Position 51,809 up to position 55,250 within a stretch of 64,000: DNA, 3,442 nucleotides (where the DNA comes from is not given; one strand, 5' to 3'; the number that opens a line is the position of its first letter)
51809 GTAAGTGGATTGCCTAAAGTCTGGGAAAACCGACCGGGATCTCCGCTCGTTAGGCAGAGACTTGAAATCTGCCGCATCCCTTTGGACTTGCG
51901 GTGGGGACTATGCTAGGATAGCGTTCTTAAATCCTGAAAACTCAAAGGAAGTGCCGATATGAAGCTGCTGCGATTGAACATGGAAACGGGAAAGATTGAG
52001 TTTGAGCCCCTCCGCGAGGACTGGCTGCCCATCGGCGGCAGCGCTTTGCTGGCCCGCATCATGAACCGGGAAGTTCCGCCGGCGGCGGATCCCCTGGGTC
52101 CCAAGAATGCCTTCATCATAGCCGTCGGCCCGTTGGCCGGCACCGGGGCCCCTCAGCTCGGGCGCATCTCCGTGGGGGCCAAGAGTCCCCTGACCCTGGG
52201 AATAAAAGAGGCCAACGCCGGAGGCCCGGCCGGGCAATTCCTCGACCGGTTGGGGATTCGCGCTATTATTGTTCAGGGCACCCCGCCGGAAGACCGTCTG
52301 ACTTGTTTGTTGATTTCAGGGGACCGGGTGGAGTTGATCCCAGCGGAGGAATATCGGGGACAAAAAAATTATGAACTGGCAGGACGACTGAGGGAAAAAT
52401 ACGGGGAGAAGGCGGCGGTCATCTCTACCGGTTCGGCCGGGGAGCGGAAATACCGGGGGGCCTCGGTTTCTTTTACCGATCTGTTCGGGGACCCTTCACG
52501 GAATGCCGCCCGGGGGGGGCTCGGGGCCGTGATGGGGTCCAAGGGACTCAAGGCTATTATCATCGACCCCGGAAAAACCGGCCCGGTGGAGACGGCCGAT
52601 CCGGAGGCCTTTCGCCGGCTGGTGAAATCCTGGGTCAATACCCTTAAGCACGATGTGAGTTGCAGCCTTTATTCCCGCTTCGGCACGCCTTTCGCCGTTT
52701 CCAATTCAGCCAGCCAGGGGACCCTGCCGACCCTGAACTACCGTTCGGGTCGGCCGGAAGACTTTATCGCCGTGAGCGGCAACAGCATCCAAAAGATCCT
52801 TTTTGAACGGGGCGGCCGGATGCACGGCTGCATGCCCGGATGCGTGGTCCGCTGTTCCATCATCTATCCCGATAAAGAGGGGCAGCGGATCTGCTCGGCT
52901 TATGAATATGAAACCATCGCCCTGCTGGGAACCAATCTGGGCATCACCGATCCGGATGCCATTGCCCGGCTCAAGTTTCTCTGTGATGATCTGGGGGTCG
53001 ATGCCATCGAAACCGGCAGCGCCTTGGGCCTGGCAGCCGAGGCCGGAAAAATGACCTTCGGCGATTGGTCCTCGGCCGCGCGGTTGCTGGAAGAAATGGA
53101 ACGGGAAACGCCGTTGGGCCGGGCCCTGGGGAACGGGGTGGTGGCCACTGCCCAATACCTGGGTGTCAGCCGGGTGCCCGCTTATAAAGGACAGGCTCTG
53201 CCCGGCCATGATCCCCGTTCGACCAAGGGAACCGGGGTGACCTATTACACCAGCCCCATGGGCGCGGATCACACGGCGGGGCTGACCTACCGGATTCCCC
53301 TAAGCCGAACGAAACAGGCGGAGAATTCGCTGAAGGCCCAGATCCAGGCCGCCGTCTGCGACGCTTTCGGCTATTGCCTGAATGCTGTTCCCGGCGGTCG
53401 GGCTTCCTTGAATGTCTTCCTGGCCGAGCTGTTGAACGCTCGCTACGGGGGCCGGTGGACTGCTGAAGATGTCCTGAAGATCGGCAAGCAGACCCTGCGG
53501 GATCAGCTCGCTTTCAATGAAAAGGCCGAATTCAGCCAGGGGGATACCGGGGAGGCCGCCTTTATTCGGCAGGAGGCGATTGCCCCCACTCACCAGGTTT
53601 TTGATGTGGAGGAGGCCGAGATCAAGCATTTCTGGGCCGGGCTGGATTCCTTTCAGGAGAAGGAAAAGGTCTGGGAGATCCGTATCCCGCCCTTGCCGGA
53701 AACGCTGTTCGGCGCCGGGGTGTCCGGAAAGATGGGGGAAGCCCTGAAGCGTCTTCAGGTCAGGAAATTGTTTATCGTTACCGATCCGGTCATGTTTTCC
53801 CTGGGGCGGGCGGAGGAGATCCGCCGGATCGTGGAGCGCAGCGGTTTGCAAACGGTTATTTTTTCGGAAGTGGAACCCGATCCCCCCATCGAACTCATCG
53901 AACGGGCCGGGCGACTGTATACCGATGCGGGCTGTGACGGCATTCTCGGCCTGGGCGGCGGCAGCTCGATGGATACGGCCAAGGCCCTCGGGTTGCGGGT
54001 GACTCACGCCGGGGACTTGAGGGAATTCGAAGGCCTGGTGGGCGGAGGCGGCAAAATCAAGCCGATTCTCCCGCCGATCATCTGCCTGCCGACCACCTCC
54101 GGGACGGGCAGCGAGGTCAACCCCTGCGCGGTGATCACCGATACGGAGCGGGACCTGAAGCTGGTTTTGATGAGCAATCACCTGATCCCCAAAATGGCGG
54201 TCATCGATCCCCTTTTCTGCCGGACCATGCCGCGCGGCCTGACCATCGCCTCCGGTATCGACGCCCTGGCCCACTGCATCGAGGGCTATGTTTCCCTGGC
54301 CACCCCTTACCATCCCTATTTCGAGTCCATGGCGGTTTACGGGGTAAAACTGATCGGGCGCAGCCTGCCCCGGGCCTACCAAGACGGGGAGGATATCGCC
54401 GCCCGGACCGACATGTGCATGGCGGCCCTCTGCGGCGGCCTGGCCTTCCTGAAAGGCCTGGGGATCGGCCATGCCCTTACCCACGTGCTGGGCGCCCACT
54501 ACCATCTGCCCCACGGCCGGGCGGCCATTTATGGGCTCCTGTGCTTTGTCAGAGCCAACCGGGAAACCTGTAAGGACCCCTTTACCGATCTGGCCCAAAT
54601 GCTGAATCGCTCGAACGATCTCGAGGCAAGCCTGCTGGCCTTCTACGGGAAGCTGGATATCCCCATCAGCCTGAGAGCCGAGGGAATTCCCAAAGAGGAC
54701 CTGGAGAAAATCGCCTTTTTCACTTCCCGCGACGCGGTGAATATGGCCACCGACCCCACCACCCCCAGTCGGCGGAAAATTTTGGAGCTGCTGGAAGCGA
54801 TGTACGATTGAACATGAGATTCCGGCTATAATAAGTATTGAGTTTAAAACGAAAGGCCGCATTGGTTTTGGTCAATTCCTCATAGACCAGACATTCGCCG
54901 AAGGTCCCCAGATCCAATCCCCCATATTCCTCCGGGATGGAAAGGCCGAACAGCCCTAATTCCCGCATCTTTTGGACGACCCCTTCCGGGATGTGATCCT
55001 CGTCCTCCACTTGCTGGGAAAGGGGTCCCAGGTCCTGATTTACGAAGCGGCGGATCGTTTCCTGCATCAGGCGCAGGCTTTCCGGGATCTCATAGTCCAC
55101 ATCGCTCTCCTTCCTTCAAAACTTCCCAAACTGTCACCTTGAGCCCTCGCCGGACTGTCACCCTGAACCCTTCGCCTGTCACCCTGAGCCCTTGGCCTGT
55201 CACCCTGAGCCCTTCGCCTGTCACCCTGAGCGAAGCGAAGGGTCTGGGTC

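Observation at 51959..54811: In-frame fusion of a tungsten/molybdenum-type aldehyde:ferredoxin oxidoreductase with an Fe-alcohol dehydrogenase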

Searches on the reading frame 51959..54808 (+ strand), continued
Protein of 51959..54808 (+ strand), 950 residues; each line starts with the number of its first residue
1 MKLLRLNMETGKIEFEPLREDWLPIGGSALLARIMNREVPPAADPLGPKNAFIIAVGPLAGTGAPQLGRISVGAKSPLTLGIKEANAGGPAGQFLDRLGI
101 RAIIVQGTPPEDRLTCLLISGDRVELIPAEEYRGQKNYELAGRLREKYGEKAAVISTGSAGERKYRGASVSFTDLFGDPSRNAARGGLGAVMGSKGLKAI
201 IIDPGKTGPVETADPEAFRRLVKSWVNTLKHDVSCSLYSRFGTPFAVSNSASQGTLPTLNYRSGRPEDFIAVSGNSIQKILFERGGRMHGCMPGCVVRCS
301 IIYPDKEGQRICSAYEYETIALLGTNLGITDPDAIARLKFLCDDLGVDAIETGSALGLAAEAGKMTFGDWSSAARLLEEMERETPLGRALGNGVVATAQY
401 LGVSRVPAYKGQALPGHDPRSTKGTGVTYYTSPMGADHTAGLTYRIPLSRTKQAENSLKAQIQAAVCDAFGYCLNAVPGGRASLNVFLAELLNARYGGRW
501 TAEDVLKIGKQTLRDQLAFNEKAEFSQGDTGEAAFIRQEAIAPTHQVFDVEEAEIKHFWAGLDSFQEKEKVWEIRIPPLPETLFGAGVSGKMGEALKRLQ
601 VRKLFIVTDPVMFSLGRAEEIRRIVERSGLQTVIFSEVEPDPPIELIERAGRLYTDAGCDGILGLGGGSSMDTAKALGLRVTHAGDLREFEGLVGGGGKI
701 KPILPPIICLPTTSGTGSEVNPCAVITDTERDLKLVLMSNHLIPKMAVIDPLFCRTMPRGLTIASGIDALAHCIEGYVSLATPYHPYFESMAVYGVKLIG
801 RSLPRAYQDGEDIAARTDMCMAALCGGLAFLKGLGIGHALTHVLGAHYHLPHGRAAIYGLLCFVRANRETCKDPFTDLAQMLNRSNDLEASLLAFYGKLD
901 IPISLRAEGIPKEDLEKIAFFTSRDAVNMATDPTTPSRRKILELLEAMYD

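Call 52: find_homologous_proteins(query=P0205, max_evalue=1e-50)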
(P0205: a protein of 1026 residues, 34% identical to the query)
Query P0205 (1026 aa): 473 proteins with E <= 1e-50 among 8000 candidates; the best 120 are listed.
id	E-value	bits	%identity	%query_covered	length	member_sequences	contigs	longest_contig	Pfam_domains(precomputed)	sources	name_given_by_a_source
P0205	0.0e+0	2349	100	100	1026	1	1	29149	PF13685.13,PF02730.21,PF01314.24,PF25137.1,PF00465.26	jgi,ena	-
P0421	0.0e+0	2025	85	100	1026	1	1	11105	PF13685.13,PF02730.21,PF01314.24,PF25137.1,PF00465.26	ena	-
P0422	0.0e+0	1726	73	100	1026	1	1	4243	PF13685.13,PF02730.21,PF01314.24,PF25137.1,PF00465.26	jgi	jgi:aldehyde:ferredoxin oxidoreductase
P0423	0.0e+0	1722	74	100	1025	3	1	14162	PF13685.13,PF02730.21,PF01314.24,PF25137.1,PF00465.26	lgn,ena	-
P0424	0.0e+0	1717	73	99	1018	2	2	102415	PF13685.13,PF02730.21,PF01314.24,PF25137.1,PF00465.26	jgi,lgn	-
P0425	0.0e+0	1712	72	100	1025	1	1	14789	PF13685.13,PF02730.21,PF01314.24,PF25137.1,PF00465.26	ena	-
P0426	0.0e+0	1686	72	100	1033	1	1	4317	PF13685.13,PF02730.21,PF01314.24,PF25137.1,PF00465.26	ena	-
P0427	0.0e+0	1679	70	100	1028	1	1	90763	PF13685.13,PF02730.21,PF01314.24,PF25137.1,PF00465.26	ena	-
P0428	0.0e+0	1674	71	100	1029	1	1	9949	PF13685.13,PF02730.21,PF01314.24,PF25137.1,PF00465.26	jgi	-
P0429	0.0e+0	1662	71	99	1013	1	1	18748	PF13685.13,PF02730.21,PF01314.24,PF25137.1,PF00465.26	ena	-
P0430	0.0e+0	1653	69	100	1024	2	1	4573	PF13685.13,PF02730.21,PF01314.24,PF25137.1,PF00465.26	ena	-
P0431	0.0e+0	1650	71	99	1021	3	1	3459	PF13685.13,PF02730.21,PF01314.24,PF25137.1,PF00465.26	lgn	-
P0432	0.0e+0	1650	69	100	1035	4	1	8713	PF13685.13,PF02730.21,PF01314.24,PF25137.1,PF00465.26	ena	-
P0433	0.0e+0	1648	69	100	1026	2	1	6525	PF13685.13,PF02730.21,PF01314.24,PF25137.1,PF00465.26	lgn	-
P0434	0.0e+0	1643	70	100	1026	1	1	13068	PF13685.13,PF02730.21,PF01314.24,PF25137.1,PF00465.26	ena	-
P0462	0.0e+0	1554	66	100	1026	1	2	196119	PF13685.13,PF02730.21,PF01314.24,PF25137.1,PF00465.26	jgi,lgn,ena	-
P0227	0.0e+0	1071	49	98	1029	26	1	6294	PF13685.13,PF02730.21,PF01314.24,PF25137.1,PF00465.26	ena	-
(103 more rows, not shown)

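Call 54: find_encoding_contigs(protein=P0462, flank=8000, max_places=2)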
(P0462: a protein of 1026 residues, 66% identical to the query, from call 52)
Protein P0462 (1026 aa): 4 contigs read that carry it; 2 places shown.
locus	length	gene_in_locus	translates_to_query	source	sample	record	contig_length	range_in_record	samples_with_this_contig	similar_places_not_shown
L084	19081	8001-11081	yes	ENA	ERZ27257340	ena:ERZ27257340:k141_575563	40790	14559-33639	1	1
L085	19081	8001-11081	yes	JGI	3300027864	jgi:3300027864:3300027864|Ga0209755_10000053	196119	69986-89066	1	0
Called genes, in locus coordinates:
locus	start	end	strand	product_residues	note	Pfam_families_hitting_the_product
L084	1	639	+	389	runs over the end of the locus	PF13433:Peripla_BP_5 (faint), PF13458:Peripla_BP_6, PF01094:ANF_receptor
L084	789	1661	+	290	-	PF02653:BPD_transp_2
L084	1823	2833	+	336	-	PF02653:BPD_transp_2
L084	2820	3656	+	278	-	PF00005:ABC_tran, PF13304:AAA_21 (faint), PF12399:BCA_ABC_TP_C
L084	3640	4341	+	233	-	PF00005:ABC_tran, PF13304:AAA_21 (faint)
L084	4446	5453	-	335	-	PF01300:Sua5_yciO_yrdC, PF03481:Sua5_C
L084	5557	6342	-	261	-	PF07833:Cu_amine_oxidN1 (weak)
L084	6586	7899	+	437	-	PF01068:DNA_ligase_A_M, PF14743:DNA_ligase_OB_2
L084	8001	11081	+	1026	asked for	PF00465:Fe-ADH, PF13685:Fe-ADH_2, PF25137:ADH_Fe_C, PF02730:AFOR_N, PF01314:AFOR_C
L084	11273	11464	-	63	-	-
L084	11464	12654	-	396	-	PF14659:Phage_int_SAM_3 (weak), PF00589:Phage_integrase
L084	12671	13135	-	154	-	PF27000:PH_gly_zipper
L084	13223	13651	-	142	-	-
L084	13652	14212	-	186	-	PF10543:ORF6N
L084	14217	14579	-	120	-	PF01381:HTH_3, PF07022:Phage_CI_repr (faint), PF12844:HTH_19, PF13443:HTH_26 (weak), PF13560:HTH_31, PF13744:HTH_37 (faint)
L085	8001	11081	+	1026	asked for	PF00465:Fe-ADH, PF13685:Fe-ADH_2, PF25137:ADH_Fe_C, PF02730:AFOR_N, PF01314:AFOR_C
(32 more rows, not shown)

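Call 55: find_encoding_contigs(protein=P0424, flank=8000, max_places=2)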
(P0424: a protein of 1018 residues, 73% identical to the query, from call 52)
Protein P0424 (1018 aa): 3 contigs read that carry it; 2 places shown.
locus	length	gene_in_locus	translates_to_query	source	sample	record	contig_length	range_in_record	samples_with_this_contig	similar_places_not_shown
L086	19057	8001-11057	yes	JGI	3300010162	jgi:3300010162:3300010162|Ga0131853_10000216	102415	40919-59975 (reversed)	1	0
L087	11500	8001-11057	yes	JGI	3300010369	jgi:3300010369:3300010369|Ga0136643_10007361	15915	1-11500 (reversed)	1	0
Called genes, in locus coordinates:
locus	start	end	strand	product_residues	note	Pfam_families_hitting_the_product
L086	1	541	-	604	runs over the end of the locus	PF01541:GIY-YIG, PF27096:UvrC_M, PF02151:UVR, PF22920:UvrC_RNaseH, PF08459:UvrC_RNaseH_dom, PF14520:HHH_5 (weak), PF12826:HHH_2 (weak)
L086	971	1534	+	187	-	PF00005:ABC_tran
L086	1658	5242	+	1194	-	PF00246:Peptidase_M14 (weak)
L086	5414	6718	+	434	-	PF01068:DNA_ligase_A_M, PF14743:DNA_ligase_OB_2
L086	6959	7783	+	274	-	PF00106:adh_short, PF08659:KR (weak), PF23441:SDR, PF13561:adh_short_C2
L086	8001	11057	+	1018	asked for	PF00465:Fe-ADH, PF13685:Fe-ADH_2, PF25137:ADH_Fe_C, PF02730:AFOR_N, PF01314:AFOR_C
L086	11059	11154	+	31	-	-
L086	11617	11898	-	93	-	-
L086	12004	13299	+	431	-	PF13173:AAA_14, PF13635:DUF4143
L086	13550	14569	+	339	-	PF01300:Sua5_yciO_yrdC, PF03481:Sua5_C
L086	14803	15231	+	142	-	-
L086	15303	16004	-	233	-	PF13555:AAA_29 (weak), PF00005:ABC_tran, PF13304:AAA_21 (weak)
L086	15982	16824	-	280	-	PF00005:ABC_tran, PF13304:AAA_21 (faint), PF12399:BCA_ABC_TP_C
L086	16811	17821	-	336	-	PF02653:BPD_transp_2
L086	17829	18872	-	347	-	PF02653:BPD_transp_2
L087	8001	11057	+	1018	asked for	PF00465:Fe-ADH, PF13685:Fe-ADH_2, PF25137:ADH_Fe_C, PF02730:AFOR_N, PF01314:AFOR_C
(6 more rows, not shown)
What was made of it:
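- Tried and rejected: Its context is uninformative: solitary genes next to a DNA ligase, an SDR or a prophage (calls 54, 55).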

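Call 56: predict_structure(alignment_id=A1)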
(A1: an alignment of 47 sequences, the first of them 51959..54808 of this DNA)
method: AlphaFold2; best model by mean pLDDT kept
length: 950 residues; sequences in the alignment: 47
mean_pLDDT: 84.0   pTM: 0.63
mean pLDDT of the five models: 84.0, 83.1, 80.1, 79.5, 78.6
residues with pLDDT >= 90: 428; 70-90: 383; 50-70: 120; < 50: 19
segments of 3 or more residues with pLDDT < 50: 568-575, 693-698
pLDDT, mean of each block of 10 residues (from residue 1): 94 91 89 93 93 93 83 90 84 93 94 93 92 94 94 94 93 88 80 96 87 92 81 58 71 79 76 74 82 79 88 84 92 93 91 93 93 94 93 92 84 75 56 59 58 71 85 73 83 92 91 86 73 71 65 66 59 50 87 90 95 91 93 94 91 95 91 91 76 49 82 73 83 73 87 85 90 86 61 92 91 91 88 84 88 90 90 84 90 93 91 93 72 77 94
secondary structure, 60 per line:
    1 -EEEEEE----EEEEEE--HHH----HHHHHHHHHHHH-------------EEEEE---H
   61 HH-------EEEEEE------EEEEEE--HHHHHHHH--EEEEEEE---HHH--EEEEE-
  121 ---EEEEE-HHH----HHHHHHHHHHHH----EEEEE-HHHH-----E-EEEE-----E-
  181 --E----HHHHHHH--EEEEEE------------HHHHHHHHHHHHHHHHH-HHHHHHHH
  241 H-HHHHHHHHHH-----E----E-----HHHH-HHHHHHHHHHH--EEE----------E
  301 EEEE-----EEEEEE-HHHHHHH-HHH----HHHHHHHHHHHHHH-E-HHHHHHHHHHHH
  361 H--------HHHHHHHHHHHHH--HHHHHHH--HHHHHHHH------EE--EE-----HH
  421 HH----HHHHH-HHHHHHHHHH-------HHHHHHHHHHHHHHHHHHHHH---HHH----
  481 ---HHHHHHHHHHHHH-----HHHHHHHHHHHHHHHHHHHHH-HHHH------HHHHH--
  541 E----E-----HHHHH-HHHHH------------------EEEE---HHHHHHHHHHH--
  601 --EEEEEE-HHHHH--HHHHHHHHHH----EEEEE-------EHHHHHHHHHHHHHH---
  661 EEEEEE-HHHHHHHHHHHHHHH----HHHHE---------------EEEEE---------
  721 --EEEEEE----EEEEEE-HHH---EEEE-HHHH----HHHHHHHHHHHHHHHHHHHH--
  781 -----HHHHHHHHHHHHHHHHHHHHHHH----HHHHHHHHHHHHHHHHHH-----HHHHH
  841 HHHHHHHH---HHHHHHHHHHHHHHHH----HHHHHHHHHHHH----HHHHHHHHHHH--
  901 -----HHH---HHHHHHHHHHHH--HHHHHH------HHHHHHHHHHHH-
elements in order (helices of 4 or more, strands of 3 or more residues): E2-7 E12-17 H27-38 E52-56 E70-75 E82-87 H90-97 E100-106 E115-119 E124-128 H137-148 E153-157 H159-162 E170-173 H188-194 E197-202 H215-231 H233-241 H243-252 H269-272 H274-284 E287-289 E300-304 E310-315 H317-323 H332-345 H349-361 H370-382 H385-391 H394-401 H419-422 H427-431 H433-442 H450-470 H484-496 H502-522 H524-527 H534-538 H552-556 H558-562 E581-584 H588-598 E603-608 H610-614 H617-626 E631-635 H644-657 E661-666 H668-682 H687-690 E707-711 E723-728 E733-738 E746-749 H751-754 H759-778 H786-808 H813-830 H836-848 H852-867 H872-883 H888-898 H912-923 H926-931 H938-949
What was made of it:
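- AF2 does not give a confident inter-domain arrangement (pTM 0.63; connector pLDDT below 50, call 56).
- Tried and rejected: It did not give a trustworthy inter-domain geometry (call 56), so no tunnel analysis was attempted.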

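Call 62: fold_search(model_id=the predicted structure, library=pdb)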
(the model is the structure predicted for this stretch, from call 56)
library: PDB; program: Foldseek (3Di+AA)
matches with E <= 10: 1055; with E <= 0.001: 165
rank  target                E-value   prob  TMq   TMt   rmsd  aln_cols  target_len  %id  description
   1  1aor_A                1.2e-31  1.00  0.53  0.82   4.2       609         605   28  STRUCTURE OF A HYPERTHERMOPHILIC TUNGSTOPTERIN ENZYME, ALDEHYDE FERREDOXIN OXIDOREDUCTASE (released 1995-04-20)
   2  1b25_A                5.0e-31  1.00  0.53  0.80   4.3       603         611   28  FORMALDEHYDE FERREDOXIN OXIDOREDUCTASE FROM PYROCOCCUS FURIOSUS (released 1999-03-24)
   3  9g7j_A                1.2e-30  1.00  0.54  0.83   3.7       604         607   26  Crystal structure of the tungsten-dependent aldehyde:ferredoxin oxidoreductase from Clostridium autoethanogenum. (released 2025-05-28)
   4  9mqx_D                9.0e-30  1.00  0.53  0.81   4.0       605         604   28  Electron-bifurcating Tungstopyranopterin-containing aldehyde oxidoreductase with NADH (released 2025-07-16)
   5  8zwd_A                4.8e-29  1.00  0.37  0.87   2.5       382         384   31  Crystal structure of methanol dehydrogenase1 from Bacillus methanolicus (released 2025-06-18)
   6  8zrl_A                9.3e-29  1.00  0.37  0.89   2.2       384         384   33  Crystal structure of methanol dehydrogenase2 from Bacillus methanolicus complexed with an inhibitor (released 2025-06-11)
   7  8zwd_I                1.3e-28  1.00  0.36  0.85   3.0       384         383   32  Crystal structure of methanol dehydrogenase1 from Bacillus methanolicus (released 2025-06-18)
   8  8c0z_A                1.3e-27  1.00  0.53  0.80   3.9       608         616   27  CryoEM structure of a tungsten-containing aldehyde oxidoreductase from Aromatoleum aromaticum (released 2023-05-31)
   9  1rrm_B                2.9e-27  1.00  0.37  0.89   2.0       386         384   29  Crystal Structure of Lactaldehyde reductase (released 2004-08-17)
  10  3owo_A                3.7e-27  1.00  0.37  0.88   2.5       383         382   29  Structures of iron-dependent alcohol dehydrogenase 2 from Zymomonas mobilis ZM4 with and without NAD cofactor (released 2011-02-16)
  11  3owo_D                4.7e-27  1.00  0.37  0.90   2.2       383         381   29  Structures of iron-dependent alcohol dehydrogenase 2 from Zymomonas mobilis ZM4 with and without NAD cofactor (released 2011-02-16)
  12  3bfj_A                6.6e-27  1.00  0.37  0.89   2.4       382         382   30  Crystal structure analysis of 1,3-propanediol oxidoreductase (released 2008-11-25)
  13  1rrm_A                2.0e-26  1.00  0.37  0.88   2.0       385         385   29  Crystal Structure of Lactaldehyde reductase (released 2004-08-17)
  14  7qls_BBB              2.0e-26  1.00  0.37  0.89   2.1       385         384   28  CRYSTAL STRUCTURE OF E.coli ALCOHOL DEHYDROGENASE - FucO MUTANT N151G, L259V COMPLEXED WITH FE, NADH, AND DIMETHOXYP (released 2022-12-28)
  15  7r3d_BBB              5.5e-26  1.00  0.37  0.89   2.0       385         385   28  CRYSTAL STRUCTURE OF E.coli ALCOHOL DEHYDROGENASE - FucO MUTANT N151G, L259V COMPLEXED WITH FE, NADH, AND GLYCEROL ( (released 2022-10-19)
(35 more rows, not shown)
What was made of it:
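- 52625..53653 (+): AOR domains 2 and 3 (residues 223 to ~565). Contains E316-Y317-E318, D343-x-x-G-x-D348, His438 and D468-x-x-G-x-C473. The natural C-terminus is at about residue 565. Target-normalised TM is 0.80-0.83 to full-length AOR structures (call 62).
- On Aldehyde:ferredoxin oxidoreductase (AOR) family: Target-normalised TM is 0.80-0.83 to 1aor, 9g7j, 1b25 and 8c0z (call 62).
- On Group III iron-containing alcohol dehydrogenases: Target-normalised TM is ~0.89 to FucO, MDH and DhaT (call 62).
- The model superposes on full-length AORs with target-normalised TM 0.80-0.83 and on Fe-ADHs with ~0.89 (call 62).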

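Call 64: find_encoding_contigs(protein=P0123, flank=6000, max_places=3)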
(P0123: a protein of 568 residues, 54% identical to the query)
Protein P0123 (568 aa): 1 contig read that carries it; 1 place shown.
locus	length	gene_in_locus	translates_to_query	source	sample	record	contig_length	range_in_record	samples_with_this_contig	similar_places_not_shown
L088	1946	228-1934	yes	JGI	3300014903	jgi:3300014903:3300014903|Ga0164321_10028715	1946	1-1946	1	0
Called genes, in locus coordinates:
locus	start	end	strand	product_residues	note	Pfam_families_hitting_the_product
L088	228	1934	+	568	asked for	PF02730:AFOR_N, PF01314:AFOR_C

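Call 66: find_encoding_contigs(protein=P0127, flank=6000, max_places=3)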
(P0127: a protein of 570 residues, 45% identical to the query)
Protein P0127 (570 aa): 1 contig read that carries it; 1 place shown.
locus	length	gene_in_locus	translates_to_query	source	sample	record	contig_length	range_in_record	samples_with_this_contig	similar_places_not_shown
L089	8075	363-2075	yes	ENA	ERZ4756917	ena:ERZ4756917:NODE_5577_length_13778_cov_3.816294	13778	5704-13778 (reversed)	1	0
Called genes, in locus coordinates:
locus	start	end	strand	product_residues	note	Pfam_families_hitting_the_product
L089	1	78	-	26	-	?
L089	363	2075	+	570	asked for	PF02730:AFOR_N, PF01314:AFOR_C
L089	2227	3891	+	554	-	PF25917:BSH_RND (weak), PF25881:HH_YBHG, PF25967:RND-MFP_C, PF25975:CzcB_C (weak), PF25989:YknX_C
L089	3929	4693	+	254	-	PF00005:ABC_tran, PF13304:AAA_21 (faint)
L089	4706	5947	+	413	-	PF12704:MacB_PCD, PF02687:FtsX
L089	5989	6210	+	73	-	-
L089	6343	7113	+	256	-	PF18914:DUF5666 (faint)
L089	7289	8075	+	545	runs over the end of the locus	PF00930:DPPIV_N (faint), PF26550:Tricorn_2nd (weak), PF26549:Tricorn_N, PF07676:PD40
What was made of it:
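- Tried and rejected: There is no ADH gene, so no evidence that the fusion came from an adjacent gene pair (call 66).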

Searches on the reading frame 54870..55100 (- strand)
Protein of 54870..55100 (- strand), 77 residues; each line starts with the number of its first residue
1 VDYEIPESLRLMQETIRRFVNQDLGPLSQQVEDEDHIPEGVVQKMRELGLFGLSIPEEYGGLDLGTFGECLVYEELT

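Call 16: search_protein_families(library=pfam, proteins=[window:54870-55100:-], max_evalue=0.001)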
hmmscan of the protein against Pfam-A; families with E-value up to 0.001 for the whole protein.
window:54870-55100:- (77 aa): 1 family
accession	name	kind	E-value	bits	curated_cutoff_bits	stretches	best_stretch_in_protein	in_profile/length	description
PF02771.21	Acyl-CoA_dh_N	-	4.2e-19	69.4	22.9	1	7-76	2-71/113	Acyl-CoA dehydrogenase, N-terminal domain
